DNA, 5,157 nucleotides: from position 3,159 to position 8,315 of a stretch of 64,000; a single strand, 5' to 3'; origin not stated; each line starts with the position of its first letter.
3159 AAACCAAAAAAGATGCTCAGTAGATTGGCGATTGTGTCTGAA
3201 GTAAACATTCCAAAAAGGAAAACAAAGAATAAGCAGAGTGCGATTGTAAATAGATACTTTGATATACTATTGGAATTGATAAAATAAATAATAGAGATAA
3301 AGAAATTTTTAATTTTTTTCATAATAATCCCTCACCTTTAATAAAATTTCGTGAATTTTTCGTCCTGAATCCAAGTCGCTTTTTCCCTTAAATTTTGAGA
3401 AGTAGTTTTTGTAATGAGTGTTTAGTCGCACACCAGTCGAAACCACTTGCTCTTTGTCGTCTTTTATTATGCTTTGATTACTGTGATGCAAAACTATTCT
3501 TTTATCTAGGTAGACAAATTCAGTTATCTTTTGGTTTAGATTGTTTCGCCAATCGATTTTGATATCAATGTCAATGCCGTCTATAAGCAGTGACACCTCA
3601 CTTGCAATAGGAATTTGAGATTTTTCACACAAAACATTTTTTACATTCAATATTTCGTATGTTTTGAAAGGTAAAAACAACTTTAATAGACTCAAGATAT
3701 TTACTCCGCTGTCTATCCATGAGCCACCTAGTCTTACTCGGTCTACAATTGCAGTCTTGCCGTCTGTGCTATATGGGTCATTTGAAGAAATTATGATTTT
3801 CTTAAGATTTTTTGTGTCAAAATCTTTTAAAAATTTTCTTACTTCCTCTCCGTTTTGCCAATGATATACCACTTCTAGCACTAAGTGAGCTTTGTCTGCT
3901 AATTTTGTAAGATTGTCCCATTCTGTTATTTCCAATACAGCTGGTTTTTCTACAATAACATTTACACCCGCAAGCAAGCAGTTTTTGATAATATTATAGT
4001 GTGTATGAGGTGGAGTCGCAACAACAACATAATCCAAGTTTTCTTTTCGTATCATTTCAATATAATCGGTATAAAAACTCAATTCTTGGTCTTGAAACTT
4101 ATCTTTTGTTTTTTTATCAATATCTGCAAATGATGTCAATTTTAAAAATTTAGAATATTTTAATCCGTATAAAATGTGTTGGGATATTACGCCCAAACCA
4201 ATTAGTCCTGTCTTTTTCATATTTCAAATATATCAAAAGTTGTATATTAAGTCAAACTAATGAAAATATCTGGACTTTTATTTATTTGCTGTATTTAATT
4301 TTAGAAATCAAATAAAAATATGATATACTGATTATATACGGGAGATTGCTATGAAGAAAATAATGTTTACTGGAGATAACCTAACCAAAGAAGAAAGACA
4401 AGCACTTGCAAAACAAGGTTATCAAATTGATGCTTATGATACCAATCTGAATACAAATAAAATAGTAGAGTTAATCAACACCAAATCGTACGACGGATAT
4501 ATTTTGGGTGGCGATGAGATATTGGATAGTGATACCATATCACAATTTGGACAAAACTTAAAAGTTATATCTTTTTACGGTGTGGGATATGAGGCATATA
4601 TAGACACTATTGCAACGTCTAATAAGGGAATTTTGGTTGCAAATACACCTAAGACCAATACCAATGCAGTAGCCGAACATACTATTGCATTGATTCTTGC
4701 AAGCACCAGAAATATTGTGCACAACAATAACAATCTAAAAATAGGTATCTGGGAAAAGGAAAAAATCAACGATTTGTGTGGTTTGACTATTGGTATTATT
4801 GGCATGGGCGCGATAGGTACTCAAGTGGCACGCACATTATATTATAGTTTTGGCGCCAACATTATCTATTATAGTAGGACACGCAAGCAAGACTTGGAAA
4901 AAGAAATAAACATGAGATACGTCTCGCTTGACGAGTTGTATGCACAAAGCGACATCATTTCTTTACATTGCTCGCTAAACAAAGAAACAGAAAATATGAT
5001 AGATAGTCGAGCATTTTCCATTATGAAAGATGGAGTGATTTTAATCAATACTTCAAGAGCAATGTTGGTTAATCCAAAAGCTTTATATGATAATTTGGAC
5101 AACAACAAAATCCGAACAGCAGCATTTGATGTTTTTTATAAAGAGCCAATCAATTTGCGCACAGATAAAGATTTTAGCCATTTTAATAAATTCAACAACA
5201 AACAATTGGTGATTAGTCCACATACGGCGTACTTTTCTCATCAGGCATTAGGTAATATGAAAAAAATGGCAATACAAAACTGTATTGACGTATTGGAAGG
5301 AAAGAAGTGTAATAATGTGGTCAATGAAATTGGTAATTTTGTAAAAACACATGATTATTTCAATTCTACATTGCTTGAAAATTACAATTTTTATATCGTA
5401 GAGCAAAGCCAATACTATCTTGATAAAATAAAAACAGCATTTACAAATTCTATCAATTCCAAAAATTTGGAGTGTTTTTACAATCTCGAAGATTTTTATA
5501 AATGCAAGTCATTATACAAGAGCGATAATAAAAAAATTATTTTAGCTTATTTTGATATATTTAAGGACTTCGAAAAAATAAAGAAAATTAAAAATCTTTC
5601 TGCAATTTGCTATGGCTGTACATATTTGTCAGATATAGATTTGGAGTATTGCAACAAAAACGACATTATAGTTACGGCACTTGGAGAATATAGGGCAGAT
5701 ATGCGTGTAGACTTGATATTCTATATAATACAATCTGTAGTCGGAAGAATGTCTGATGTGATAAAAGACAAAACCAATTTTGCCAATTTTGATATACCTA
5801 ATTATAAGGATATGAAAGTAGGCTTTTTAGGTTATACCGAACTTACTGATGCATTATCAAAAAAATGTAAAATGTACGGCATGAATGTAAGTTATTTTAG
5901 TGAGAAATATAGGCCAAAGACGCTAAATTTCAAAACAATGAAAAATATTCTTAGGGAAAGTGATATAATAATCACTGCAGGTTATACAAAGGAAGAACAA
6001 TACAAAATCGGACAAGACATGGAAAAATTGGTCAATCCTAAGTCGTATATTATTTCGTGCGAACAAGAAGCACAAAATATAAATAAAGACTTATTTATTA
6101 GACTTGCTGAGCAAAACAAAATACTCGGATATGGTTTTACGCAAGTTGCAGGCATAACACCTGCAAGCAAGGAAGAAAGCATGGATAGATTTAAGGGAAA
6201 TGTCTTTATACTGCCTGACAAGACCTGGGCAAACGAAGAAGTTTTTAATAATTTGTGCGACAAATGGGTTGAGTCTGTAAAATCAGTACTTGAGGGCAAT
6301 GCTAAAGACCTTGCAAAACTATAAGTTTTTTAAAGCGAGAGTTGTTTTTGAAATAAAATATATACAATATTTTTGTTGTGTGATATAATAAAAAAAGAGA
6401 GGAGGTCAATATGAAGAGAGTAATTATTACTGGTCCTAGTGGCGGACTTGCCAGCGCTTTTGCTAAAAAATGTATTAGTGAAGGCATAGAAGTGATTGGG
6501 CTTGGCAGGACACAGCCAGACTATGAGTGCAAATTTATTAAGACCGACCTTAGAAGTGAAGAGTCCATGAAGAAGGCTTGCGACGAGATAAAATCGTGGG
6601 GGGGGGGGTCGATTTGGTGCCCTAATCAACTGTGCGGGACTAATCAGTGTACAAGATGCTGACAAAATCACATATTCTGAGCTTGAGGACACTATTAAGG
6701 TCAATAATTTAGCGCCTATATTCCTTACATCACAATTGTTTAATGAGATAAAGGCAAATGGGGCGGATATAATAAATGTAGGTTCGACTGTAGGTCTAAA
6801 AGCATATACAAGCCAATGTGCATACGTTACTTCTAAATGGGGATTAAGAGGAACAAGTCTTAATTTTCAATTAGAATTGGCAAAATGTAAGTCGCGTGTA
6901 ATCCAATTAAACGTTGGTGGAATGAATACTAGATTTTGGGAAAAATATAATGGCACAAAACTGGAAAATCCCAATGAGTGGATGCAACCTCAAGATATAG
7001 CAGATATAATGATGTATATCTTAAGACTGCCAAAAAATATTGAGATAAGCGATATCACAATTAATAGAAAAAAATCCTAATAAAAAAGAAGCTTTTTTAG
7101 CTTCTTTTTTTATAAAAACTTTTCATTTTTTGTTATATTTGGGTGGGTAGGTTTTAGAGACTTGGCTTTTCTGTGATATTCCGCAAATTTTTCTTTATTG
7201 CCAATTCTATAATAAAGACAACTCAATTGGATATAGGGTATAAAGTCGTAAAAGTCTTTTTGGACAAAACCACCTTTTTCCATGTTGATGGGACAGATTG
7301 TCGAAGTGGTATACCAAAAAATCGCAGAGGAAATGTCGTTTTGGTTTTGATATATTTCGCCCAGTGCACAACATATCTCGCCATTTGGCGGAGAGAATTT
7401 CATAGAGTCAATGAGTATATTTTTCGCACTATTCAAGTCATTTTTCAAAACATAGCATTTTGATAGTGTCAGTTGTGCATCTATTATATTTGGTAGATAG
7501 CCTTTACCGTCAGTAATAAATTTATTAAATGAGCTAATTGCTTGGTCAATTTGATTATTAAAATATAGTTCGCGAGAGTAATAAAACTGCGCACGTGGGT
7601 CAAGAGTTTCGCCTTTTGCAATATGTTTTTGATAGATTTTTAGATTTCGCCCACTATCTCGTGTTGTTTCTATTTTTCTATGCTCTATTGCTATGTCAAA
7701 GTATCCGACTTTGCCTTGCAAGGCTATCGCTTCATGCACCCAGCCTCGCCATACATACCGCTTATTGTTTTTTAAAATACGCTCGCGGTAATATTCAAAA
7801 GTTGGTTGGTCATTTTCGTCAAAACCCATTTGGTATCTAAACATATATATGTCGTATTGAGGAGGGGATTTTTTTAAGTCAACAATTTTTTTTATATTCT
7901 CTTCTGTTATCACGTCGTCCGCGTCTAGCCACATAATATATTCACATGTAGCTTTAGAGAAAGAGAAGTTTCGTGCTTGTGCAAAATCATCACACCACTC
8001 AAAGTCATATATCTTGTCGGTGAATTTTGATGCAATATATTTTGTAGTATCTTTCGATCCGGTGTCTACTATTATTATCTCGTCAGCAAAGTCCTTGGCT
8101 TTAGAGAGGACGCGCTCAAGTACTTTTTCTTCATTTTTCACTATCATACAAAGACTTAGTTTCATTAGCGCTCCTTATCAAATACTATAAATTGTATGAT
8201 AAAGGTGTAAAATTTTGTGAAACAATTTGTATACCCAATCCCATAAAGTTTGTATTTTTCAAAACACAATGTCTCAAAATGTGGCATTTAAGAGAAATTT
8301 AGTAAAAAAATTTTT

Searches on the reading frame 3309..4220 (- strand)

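Call 15: search_protein_families(library=pfam, proteins=[window:3309-4220:-], max_evalue=0.001)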
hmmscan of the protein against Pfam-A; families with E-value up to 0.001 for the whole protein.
window:3309-4220:- (303 aa): 1 family
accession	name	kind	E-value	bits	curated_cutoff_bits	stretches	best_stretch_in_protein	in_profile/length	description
PF01408.29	GFO_IDH_MocA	-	7.3e-23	82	24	1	3-117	2-118/120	Oxidoreductase family, NAD-binding Rossmann fold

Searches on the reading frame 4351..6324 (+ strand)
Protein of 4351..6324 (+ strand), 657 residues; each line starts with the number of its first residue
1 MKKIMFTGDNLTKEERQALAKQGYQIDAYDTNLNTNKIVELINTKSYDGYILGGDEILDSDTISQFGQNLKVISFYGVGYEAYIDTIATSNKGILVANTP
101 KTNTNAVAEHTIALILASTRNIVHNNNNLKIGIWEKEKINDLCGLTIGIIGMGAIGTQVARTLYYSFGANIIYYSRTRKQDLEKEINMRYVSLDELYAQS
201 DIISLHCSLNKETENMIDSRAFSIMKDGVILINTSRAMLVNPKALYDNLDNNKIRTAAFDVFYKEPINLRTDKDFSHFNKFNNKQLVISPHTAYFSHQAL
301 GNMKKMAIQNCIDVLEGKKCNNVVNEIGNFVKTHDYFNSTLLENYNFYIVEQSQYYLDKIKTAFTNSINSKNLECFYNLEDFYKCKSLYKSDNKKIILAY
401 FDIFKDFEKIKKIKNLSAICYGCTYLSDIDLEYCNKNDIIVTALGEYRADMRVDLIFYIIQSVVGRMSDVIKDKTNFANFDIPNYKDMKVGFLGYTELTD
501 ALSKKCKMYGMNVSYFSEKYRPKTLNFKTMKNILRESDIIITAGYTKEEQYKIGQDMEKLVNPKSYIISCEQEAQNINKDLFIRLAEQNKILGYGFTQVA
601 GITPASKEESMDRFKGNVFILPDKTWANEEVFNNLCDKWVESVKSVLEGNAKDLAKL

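Call 15: search_protein_families(library=pfam, proteins=[window:4351-6324:+], max_evalue=0.001)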
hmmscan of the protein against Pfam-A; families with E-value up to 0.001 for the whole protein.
window:4351-6324:+ (657 aa): 4 families
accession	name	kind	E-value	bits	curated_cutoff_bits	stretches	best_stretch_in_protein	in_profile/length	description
PF02826.25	2-Hacid_dh_C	-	2.6e-60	203.3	25.1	2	112-293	1-178/178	D-isomer specific 2-hydroxyacid dehydrogenase, NAD binding domain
PF00389.36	2-Hacid_dh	-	1.7e-28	99.4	24.6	1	10-325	6-134/134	D-isomer specific 2-hydroxyacid dehydrogenase, catalytic domain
PF01488.26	Shikimate_DH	-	3.8e-06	27.5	24.3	0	136-203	4-79/138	Shikimate / quinate 5-dehydrogenase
PF03446.21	NAD_binding_2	-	6.5e-06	26.7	21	1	146-255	1-113/161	NAD binding domain of 6-phosphogluconate dehydrogenase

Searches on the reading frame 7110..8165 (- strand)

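Call 15: search_protein_families(library=pfam, proteins=[window:7110-8165:-], max_evalue=0.001)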
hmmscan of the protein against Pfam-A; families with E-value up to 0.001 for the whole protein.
window:7110-8165:- (351 aa): 4 families
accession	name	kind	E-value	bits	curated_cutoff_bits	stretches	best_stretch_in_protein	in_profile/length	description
PF00535.33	Glycos_transf_2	-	2.2e-21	76.9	23.3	1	4-122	1-127/168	Glycosyl transferase family 2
PF13181.12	TPR_8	-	1.3e-10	41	25.7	0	311-341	4-34/34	Tetratricopeptide repeat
PF10111.15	Glyco_tranf_2_2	-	1.9e-09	37.9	27.3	1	10-98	8-106/276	Glycosyltransferase like family 2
PF07719.23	TPR_2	-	2.7e-05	24.4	27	0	263-286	2-25/34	Tetratricopeptide repeat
